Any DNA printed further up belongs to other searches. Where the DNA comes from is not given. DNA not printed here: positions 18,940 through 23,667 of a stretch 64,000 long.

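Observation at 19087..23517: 1476-aa dCache-HAMP-GAF-PAS-PAS-GAF-PAS-GGDEF-HD-GYP protein converging on pilT and divergent from the che cluster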

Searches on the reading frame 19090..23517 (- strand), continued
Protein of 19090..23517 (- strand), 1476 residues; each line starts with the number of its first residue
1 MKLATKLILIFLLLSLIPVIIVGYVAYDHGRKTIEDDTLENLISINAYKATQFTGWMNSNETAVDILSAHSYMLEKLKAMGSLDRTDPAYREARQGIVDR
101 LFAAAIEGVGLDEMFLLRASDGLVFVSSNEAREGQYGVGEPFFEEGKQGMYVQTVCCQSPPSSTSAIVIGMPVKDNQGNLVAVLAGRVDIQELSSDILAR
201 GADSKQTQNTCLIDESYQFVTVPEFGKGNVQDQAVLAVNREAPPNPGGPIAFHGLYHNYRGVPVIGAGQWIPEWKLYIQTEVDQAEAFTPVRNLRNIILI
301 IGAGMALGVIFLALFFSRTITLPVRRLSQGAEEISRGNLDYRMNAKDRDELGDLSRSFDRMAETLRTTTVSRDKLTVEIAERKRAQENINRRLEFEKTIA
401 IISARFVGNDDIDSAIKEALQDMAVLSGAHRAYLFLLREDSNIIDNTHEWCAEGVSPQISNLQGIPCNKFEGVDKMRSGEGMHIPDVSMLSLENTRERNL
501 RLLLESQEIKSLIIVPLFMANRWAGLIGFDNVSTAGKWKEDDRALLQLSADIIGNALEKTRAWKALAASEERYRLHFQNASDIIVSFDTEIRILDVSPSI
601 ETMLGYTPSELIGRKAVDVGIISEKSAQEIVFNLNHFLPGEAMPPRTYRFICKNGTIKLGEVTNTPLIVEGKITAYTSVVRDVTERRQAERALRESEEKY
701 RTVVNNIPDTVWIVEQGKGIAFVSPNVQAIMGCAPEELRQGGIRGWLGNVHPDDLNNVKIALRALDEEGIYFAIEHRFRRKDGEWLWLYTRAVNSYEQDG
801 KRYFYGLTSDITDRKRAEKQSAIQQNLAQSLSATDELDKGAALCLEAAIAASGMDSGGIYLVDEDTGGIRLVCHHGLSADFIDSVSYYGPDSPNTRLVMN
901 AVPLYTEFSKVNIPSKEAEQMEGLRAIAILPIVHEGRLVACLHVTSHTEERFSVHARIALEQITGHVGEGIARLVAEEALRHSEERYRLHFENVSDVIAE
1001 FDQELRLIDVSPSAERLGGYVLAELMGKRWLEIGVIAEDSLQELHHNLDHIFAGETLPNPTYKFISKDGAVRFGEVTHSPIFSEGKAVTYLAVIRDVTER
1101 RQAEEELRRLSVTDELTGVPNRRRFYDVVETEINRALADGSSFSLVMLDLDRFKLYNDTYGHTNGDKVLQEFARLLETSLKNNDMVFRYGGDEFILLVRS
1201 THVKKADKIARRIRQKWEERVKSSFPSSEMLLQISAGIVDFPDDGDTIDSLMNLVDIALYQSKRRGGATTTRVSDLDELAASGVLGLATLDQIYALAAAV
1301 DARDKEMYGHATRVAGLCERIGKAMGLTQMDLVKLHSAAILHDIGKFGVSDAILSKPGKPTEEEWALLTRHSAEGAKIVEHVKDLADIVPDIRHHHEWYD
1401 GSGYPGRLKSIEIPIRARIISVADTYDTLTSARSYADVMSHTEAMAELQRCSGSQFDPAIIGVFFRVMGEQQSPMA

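Call 10: find_homologous_proteins(query=window:19090-23517:-, max_evalue=1e-10)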
Query window:19090-23517:- (1476 aa): 831 proteins with E <= 1e-10 among 8000 candidates; the best 120 are listed.
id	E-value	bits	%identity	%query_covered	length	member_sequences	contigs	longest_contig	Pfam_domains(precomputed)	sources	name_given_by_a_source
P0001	0.0e+0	3332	100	100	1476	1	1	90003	PF13426.14,PF13188.14,PF13185.13,PF13487.13,PF01966.29,PF13492.13,PF00990.27,PF00672.31,PF08447.19,PF02743.25,PF01590.33,PF08448.17,PF00989.32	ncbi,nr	ncbi:MAG: PAS domain S-box protein [Dehalococcoidia bacterium]|nr:PAS domain S-box protein [Dehaloco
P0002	3.5e-229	782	53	25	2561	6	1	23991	PF13426.14,PF13188.14,PF13185.13,PF13487.13,PF24820.2,PF01966.29,PF13492.13,PF00990.27,PF13596.13,PF08447.19,PF12860.14,PF01590.33,PF08448.17,PF00989.32,PF14598.13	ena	-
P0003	3.5e-216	739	53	25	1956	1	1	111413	PF13426.14,PF13188.14,PF08668.19,PF13185.13,PF13487.13,PF24820.2,PF01966.29,PF13492.13,PF00990.27,PF13596.13,PF08447.19,PF12860.14,PF01590.33,PF08448.17,PF00989.32,PF14598.13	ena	-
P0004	7.0e-200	685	52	25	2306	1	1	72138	PF13426.14,PF13188.14,PF13185.13,PF13487.13,PF01966.29,PF13492.13,PF00990.27,PF08447.19,PF12860.14,PF01590.33,PF08448.17,PF00989.32,PF14598.13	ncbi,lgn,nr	ncbi:MAG: PAS domain S-box protein [Chloroflexota bacterium]|nr:PAS domain S-box protein [Chloroflex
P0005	5.2e-198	679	53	25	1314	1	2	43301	PF13426.14,PF13188.14,PF13185.13,PF13487.13,PF01966.29,PF13492.13,PF00990.27,PF08447.19,PF12860.14,PF01590.33,PF08448.17,PF00989.32,PF14598.13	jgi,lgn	-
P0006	5.7e-179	616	51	25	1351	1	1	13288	PF13426.14,PF13188.14,PF13185.13,PF13487.13,PF24820.2,PF01966.29,PF08348.19,PF13492.13,PF00990.27,PF08447.19,PF12860.14,PF01590.33,PF08448.17,PF00989.32,PF14598.13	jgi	jgi:diguanylate cyclase (GGDEF)-like protein/PAS domain S-box-containing protein/putative nucleotidy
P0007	3.9e-159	550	54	24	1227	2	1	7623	PF13426.14,PF13188.14,PF13185.13,PF13487.13,PF01966.29,PF13492.13,PF00990.27,PF08447.19,PF12860.14,PF08448.17,PF00989.32,PF14598.13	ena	-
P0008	2.4e-153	531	27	50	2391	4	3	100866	PF13426.14,PF13188.14,PF13185.13,PF24820.2,PF13492.13,PF00512.32,PF00072.31,PF13596.13,PF08447.19,PF12860.14,PF01590.33,PF08448.17,PF02518.32,PF00989.32,PF14598.13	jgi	jgi:PAS domain S-box-containing protein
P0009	5.5e-144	500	33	50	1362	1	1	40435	PF13426.14,PF13188.14,PF13185.13,PF13492.13,PF00512.32,PF13596.13,PF08447.19,PF12860.14,PF01590.33,PF08448.17,PF02518.32,PF00989.32,PF14598.13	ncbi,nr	ncbi:MAG: PAS domain S-box protein [Chloroflexota bacterium]|nr:PAS domain S-box protein [Chloroflex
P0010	2.5e-141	491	32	30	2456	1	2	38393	PF13426.14,PF13188.14,PF13185.13,PF24896.2,PF00512.32,PF00072.31,PF01627.29,PF00672.31,PF08447.19,PF12860.14,PF01590.33,PF08448.17,PF02518.32,PF00989.32,PF14598.13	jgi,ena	-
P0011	1.3e-132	462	35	22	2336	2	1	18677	PF13426.14,PF13188.14,PF13185.13,PF24820.2,PF13492.13,PF00512.32,PF00072.31,PF13596.13,PF08447.19,PF12860.14,PF01590.33,PF08448.17,PF02518.32,PF00989.32,PF14598.13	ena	-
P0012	1.3e-130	455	42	22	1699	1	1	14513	PF13596.13,PF08447.19,PF13426.14,PF13188.14,PF13185.13,PF01590.33,PF08448.17,PF13492.13,PF00989.32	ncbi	ncbi:MAG: PAS domain S-box protein, partial [bacterium]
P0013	3.7e-130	454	31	54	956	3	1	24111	PF08447.19,PF13426.14,PF13185.13,PF13487.13,PF01966.29,PF01590.33,PF08448.17,PF00989.32,PF00990.27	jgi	-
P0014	8.3e-126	439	32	30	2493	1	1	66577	PF13426.14,PF13188.14,PF13185.13,PF08348.19,PF13492.13,PF00512.32,PF00072.31,PF13596.13,PF08447.19,PF12860.14,PF01590.33,PF08448.17,PF02518.32,PF00989.32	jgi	jgi:PAS domain S-box-containing protein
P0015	9.6e-125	436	46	27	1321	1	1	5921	PF00672.31,PF08447.19,PF13426.14,PF13188.14,PF12860.14,PF02743.25,PF08448.17,PF02518.32,PF00512.32,PF00989.32,PF00072.31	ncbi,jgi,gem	ncbi:MAG: PAS domain S-box protein [Dehalococcoidia bacterium]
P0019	1.4e-122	429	55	25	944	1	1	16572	PF13487.13,PF17820.8,PF01966.29,PF00595.30,PF13492.13,PF00990.27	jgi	jgi:diguanylate cyclase (GGDEF)-like protein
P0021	3.3e-117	411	49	25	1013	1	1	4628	PF08447.19,PF13426.14,PF08668.19,PF13185.13,PF13487.13,PF01966.29,PF01590.33,PF08448.17,PF13492.13,PF00989.32,PF00990.27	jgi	jgi:diguanylate cyclase (GGDEF)-like protein/PAS domain S-box-containing protein/putative nucleotidy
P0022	4.0e-117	411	32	38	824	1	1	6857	PF13426.14,PF13188.14,PF13185.13,PF13487.13,PF01966.29,PF01590.33,PF08448.17,PF00989.32,PF00990.27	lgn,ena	-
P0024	3.9e-114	401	35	25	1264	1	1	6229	PF08447.19,PF13426.14,PF13185.13,PF13487.13,PF01966.29,PF01590.33,PF08448.17,PF13492.13,PF00989.32,PF00990.27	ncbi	-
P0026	6.4e-112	393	26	39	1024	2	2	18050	PF08447.19,PF13426.14,PF13188.14,PF13185.13,PF01590.33,PF00989.32,PF00990.27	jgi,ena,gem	-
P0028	1.9e-110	388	34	26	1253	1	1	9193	PF08447.19,PF13426.14,PF13188.14,PF13185.13,PF13487.13,PF01966.29,PF01590.33,PF08448.17,PF13492.13,PF00989.32,PF00990.27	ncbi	-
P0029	8.1e-110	386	26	39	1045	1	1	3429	PF08447.19,PF13188.14,PF13185.13,PF02743.25,PF01590.33,PF13492.13,PF00989.32,PF00990.27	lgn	-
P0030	7.2e-109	383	30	34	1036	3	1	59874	PF08447.19,PF13426.14,PF13188.14,PF13185.13,PF13487.13,PF01966.29,PF01590.33,PF08448.17,PF00989.32,PF00990.27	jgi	jgi:diguanylate cyclase (GGDEF)-like protein/PAS domain S-box-containing protein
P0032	2.2e-107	378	36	24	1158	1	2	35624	PF08447.19,PF13426.14,PF13188.14,PF13487.13,PF01966.29,PF01590.33,PF08448.17,PF00989.32,PF00990.27,PF14598.13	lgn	-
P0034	1.2e-104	369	48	26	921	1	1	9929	PF00672.31,PF08447.19,PF13426.14,PF13188.14,PF02743.25,PF08448.17,PF02518.32,PF00512.32,PF00989.32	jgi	jgi:PAS domain S-box-containing protein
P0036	6.9e-104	367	39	16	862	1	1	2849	PF08447.19,PF13426.14,PF02743.25,PF01590.33,PF00989.32,PF00990.27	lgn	-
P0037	1.3e-103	366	45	25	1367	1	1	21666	PF13426.14,PF13188.14,PF13185.13,PF13492.13,PF00512.32,PF13596.13,PF00672.31,PF08447.19,PF12860.14,PF02743.25,PF01590.33,PF08448.17,PF02518.32,PF00989.32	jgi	jgi:PAS domain S-box-containing protein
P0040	2.2e-102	362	48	26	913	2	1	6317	PF00672.31,PF08447.19,PF13426.14,PF13188.14,PF02743.25,PF24820.2,PF08448.17,PF02518.32,PF00512.32,PF00989.32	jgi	jgi:PAS domain S-box-containing protein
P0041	2.9e-102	361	29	54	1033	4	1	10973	PF08447.19,PF13426.14,PF13188.14,PF13185.13,PF13487.13,PF01966.29,PF01590.33,PF08448.17,PF00989.32,PF00990.27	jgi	-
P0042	9.0e-102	360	27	60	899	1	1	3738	PF08447.19,PF13426.14,PF13188.14,PF13185.13,PF12860.14,PF13487.13,PF01966.29,PF01590.33,PF08448.17,PF00989.32,PF00990.27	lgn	-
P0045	4.8e-97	344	32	26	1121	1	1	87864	PF13426.14,PF13188.14,PF13185.13,PF13487.13,PF01966.29,PF00990.27,PF13596.13,PF08447.19,PF12860.14,PF01590.33,PF08448.17,PF00989.32,PF14598.13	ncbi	-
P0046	3.7e-96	341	41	26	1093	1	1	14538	PF13426.14,PF13188.14,PF13185.13,PF13492.13,PF00512.32,PF00672.31,PF08447.19,PF02743.25,PF01590.33,PF08448.17,PF02518.32,PF00989.32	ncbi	-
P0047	8.3e-96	340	33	47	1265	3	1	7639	PF00672.31,PF13426.14,PF13185.13,PF02743.25,PF01590.33,PF08448.17,PF02518.32,PF13492.13,PF00512.32,PF00989.32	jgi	jgi:PAS domain S-box-containing protein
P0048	3.4e-95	338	44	25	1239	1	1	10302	PF13426.14,PF13188.14,PF13185.13,PF13492.13,PF00512.32,PF00672.31,PF08447.19,PF12860.14,PF02743.25,PF01590.33,PF08448.17,PF02518.32,PF00989.32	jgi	jgi:PAS domain S-box-containing protein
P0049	3.6e-95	338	43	29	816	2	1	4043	PF00672.31,PF13426.14,PF13188.14,PF02743.25,PF08448.17,PF02518.32,PF00512.32,PF00989.32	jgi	jgi:PAS domain S-box-containing protein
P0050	4.4e-95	338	44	25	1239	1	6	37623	PF13426.14,PF13188.14,PF13185.13,PF13492.13,PF00512.32,PF00672.31,PF08447.19,PF12860.14,PF02743.25,PF01590.33,PF08448.17,PF02518.32,PF00989.32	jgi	jgi:PAS domain S-box-containing protein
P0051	5.3e-95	337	32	22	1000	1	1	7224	PF08447.19,PF13426.14,PF13188.14,PF13185.13,PF13487.13,PF01966.29,PF01590.33,PF08448.17,PF00989.32,PF14598.13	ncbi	-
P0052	1.4e-94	336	32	34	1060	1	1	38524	PF08447.19,PF13426.14,PF13188.14,PF13487.13,PF01966.29,PF08448.17,PF00989.32,PF00990.27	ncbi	-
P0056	1.1e-93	333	48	13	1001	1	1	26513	PF13426.14,PF13188.14,PF13185.13,PF02743.25,PF13487.13,PF01966.29,PF01590.33,PF08448.17,PF13492.13,PF00989.32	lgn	-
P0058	6.4e-93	330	41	25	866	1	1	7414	PF00672.31,PF08447.19,PF13426.14,PF02743.25,PF08448.17,PF02518.32,PF00512.32,PF00989.32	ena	-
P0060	3.1e-92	328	34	24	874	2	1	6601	PF08447.19,PF13426.14,PF13185.13,PF01590.33,PF08448.17,PF13492.13,PF00563.26,PF00989.32,PF00990.27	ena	-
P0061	7.3e-92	327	37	24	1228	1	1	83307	PF00672.31,PF08447.19,PF13426.14,PF13185.13,PF02743.25,PF01590.33,PF08448.17,PF02518.32,PF00512.32,PF00989.32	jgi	jgi:PAS domain S-box-containing protein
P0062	8.0e-92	327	26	32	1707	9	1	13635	PF08447.19,PF13426.14,PF13188.14,PF13185.13,PF24820.2,PF01590.33,PF08448.17,PF13492.13,PF00989.32,PF00990.27,PF14598.13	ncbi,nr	ncbi:MAG: PAS domain S-box protein [Anaerolineae bacterium]|nr:PAS domain S-box protein [Anaerolinea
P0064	1.8e-91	326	28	51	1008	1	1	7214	PF08447.19,PF13426.14,PF13188.14,PF12860.14,PF01590.33,PF08448.17,PF00989.32,PF00990.27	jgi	jgi:diguanylate cyclase (GGDEF)-like protein/PAS domain S-box-containing protein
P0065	1.9e-91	325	42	17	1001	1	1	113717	PF08447.19,PF13426.14,PF13188.14,PF13185.13,PF02743.25,PF13487.13,PF01966.29,PF01590.33,PF08448.17,PF13492.13,PF00989.32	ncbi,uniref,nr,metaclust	ncbi:HD domain-containing phosphohydrolase [Desulfovirgula thermocuniculi]|uniref:HD domain-containi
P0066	4.9e-91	324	26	37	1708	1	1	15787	PF08447.19,PF13426.14,PF13188.14,PF13185.13,PF24820.2,PF01590.33,PF08448.17,PF13492.13,PF00989.32,PF00990.27,PF14598.13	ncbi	ncbi:MAG: hypothetical protein RIR73_2473 [Chloroflexota bacterium]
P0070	6.2e-89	317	35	27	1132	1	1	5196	PF00672.31,PF08447.19,PF13426.14,PF13188.14,PF02743.25,PF08448.17,PF02518.32,PF00512.32,PF00989.32,PF14598.13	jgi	-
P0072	9.1e-89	317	28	48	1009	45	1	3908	PF08447.19,PF13426.14,PF13188.14,PF12860.14,PF01590.33,PF08448.17,PF00989.32,PF00990.27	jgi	jgi:diguanylate cyclase (GGDEF)-like protein/PAS domain S-box-containing protein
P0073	1.8e-88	316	26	62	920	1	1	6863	PF08447.19,PF13426.14,PF13188.14,PF13487.13,PF01966.29,PF08448.17,PF00989.32,PF00990.27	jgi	-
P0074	2.2e-88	315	33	48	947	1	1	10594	PF00672.31,PF08447.19,PF13185.13,PF02743.25,PF08448.17,PF02518.32,PF00512.32,PF00989.32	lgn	-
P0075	3.8e-88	315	47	13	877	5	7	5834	PF13426.14,PF13185.13,PF13487.13,PF01966.29,PF01590.33,PF08448.17,PF13492.13,PF00989.32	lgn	-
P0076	7.8e-88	314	33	29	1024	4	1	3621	PF08447.19,PF13426.14,PF13188.14,PF01590.33,PF08448.17,PF00563.26,PF00989.32,PF00990.27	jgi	-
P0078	1.6e-87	312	43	25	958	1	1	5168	PF00672.31,PF08447.19,PF13426.14,PF13188.14,PF12860.14,PF02743.25,PF08448.17,PF02518.32,PF00512.32,PF00989.32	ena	-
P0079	5.9e-87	311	26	52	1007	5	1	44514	PF08447.19,PF13426.14,PF13188.14,PF12860.14,PF24820.2,PF01590.33,PF08448.17,PF00989.32,PF00990.27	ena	-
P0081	2.2e-85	305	35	24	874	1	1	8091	PF08447.19,PF13426.14,PF13185.13,PF01590.33,PF08448.17,PF13492.13,PF00563.26,PF00989.32,PF00990.27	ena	-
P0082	5.3e-85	304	34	25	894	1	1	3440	PF08447.19,PF13426.14,PF13185.13,PF01590.33,PF08448.17,PF13492.13,PF00563.26,PF00989.32,PF00990.27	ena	-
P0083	7.1e-85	304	41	25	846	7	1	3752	PF13185.13,PF13487.13,PF01966.29,PF13492.13,PF16927.12,PF00990.27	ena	-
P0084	1.1e-84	303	39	16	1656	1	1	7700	PF13426.14,PF13188.14,PF13185.13,PF13487.13,PF01966.29,PF01590.33,PF08448.17,PF13492.13,PF00989.32,PF00072.31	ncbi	-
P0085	3.3e-84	302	39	25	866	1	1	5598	PF00672.31,PF13426.14,PF13188.14,PF02743.25,PF08448.17,PF02518.32,PF00512.32,PF00989.32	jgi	jgi:PAS domain S-box-containing protein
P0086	1.9e-83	299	47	13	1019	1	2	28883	PF08447.19,PF13426.14,PF13188.14,PF13185.13,PF01590.33,PF08448.17,PF13492.13,PF00989.32,PF00990.27,PF00072.31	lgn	-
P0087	2.0e-83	299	42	26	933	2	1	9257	PF00672.31,PF08447.19,PF13426.14,PF13188.14,PF02743.25,PF24820.2,PF08448.17,PF02518.32,PF00512.32,PF00989.32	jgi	jgi:PAS domain S-box-containing protein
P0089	2.7e-83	298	42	27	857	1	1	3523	PF00672.31,PF13185.13,PF02743.25,PF02518.32,PF13492.13,PF00512.32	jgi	jgi:signal transduction histidine kinase/HAMP domain-containing protein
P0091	1.0e-82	297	45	13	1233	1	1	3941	PF13426.14,PF13188.14,PF13185.13,PF13487.13,PF01966.29,PF01590.33,PF08448.17,PF13492.13,PF16927.12,PF00989.32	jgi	jgi:PAS domain S-box-containing protein/putative nucleotidyltransferase with HDIG domain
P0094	2.2e-82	295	41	25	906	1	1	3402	PF00672.31,PF08447.19,PF13426.14,PF13188.14,PF02743.25,PF08448.17,PF02518.32,PF00512.32,PF00989.32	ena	-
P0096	9.9e-82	293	34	25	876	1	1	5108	PF08447.19,PF13426.14,PF13185.13,PF01590.33,PF08448.17,PF13492.13,PF00563.26,PF00989.32,PF00990.27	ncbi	-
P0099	3.8e-81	291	34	12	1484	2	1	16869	PF13596.13,PF08447.19,PF13426.14,PF13188.14,PF12860.14,PF13487.13,PF24820.2,PF01966.29,PF08448.17,PF00989.32,PF14598.13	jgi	-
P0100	5.8e-81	291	27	26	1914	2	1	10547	PF08447.19,PF13426.14,PF13188.14,PF13185.13,PF01590.33,PF08448.17,PF00563.26,PF00989.32,PF00990.27,PF14598.13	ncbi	ncbi:MAG: PAS domain S-box protein [Cyanobacteria bacterium J06638_22]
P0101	6.1e-81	291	36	12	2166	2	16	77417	PF13426.14,PF13188.14,PF13185.13,PF13487.13,PF01966.29,PF13492.13,PF00072.31,PF11849.15,PF08447.19,PF12860.14,PF01590.33,PF08448.17,PF00989.32,PF14598.13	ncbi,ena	-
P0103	1.5e-80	289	35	12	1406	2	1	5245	PF08447.19,PF13426.14,PF13188.14,PF13185.13,PF13487.13,PF01966.29,PF01590.33,PF08448.17,PF13492.13,PF00989.32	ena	-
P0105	9.0e-80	287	42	24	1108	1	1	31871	PF13185.13,PF13487.13,PF01966.29,PF01590.33,PF13492.13,PF16927.12,PF00990.27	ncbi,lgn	-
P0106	9.6e-80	287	41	25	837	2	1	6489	PF13185.13,PF13487.13,PF01966.29,PF16927.12,PF00990.27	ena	-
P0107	1.1e-79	287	41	25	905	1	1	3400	PF00672.31,PF08447.19,PF13426.14,PF13188.14,PF02743.25,PF08448.17,PF02518.32,PF00512.32,PF00989.32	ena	-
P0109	2.5e-79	285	24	62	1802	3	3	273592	PF13426.14,PF13188.14,PF13185.13,PF13492.13,PF00990.27,PF13596.13,PF08447.19,PF12860.14,PF01590.33,PF08448.17,PF00563.26,PF00989.32,PF14598.13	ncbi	ncbi:MAG: PAS domain S-box protein [Candidatus Thiodiazotropha sp.]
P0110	8.6e-79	284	37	26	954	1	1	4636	PF00672.31,PF13426.14,PF13188.14,PF13185.13,PF02743.25,PF01590.33,PF08448.17,PF13492.13,PF00512.32,PF00989.32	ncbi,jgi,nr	ncbi:MAG: PAS domain S-box protein [Chloroflexi bacterium]|nr:PAS domain S-box protein [Chloroflexot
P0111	3.1e-78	282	32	14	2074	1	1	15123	PF08447.19,PF13426.14,PF13188.14,PF12860.14,PF24820.2,PF08448.17,PF00989.32,PF00990.27,PF24990.1,PF14598.13,PF03924.20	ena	-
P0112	5.1e-78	281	40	26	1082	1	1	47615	PF00672.31,PF02743.25,PF09084.17,PF08448.17,PF02518.32,PF00512.32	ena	-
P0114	2.9e-77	279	26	54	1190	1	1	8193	PF00672.31,PF08447.19,PF13426.14,PF13188.14,PF13185.13,PF02743.25,PF08448.17,PF02518.32,PF13492.13,PF00512.32,PF00989.32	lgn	-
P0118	1.6e-76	276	24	62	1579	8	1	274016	PF13596.13,PF08447.19,PF13426.14,PF13188.14,PF13185.13,PF12860.14,PF01590.33,PF08448.17,PF00563.26,PF00989.32,PF00990.27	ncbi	ncbi:MAG: PAS domain S-box protein [Candidatus Thiodiazotropha sp.]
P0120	2.5e-75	272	31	31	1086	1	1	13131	PF08447.19,PF13426.14,PF13188.14,PF13185.13,PF01590.33,PF08448.17,PF00563.26,PF00989.32,PF00990.27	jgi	jgi:diguanylate cyclase (GGDEF)-like protein/PAS domain S-box-containing protein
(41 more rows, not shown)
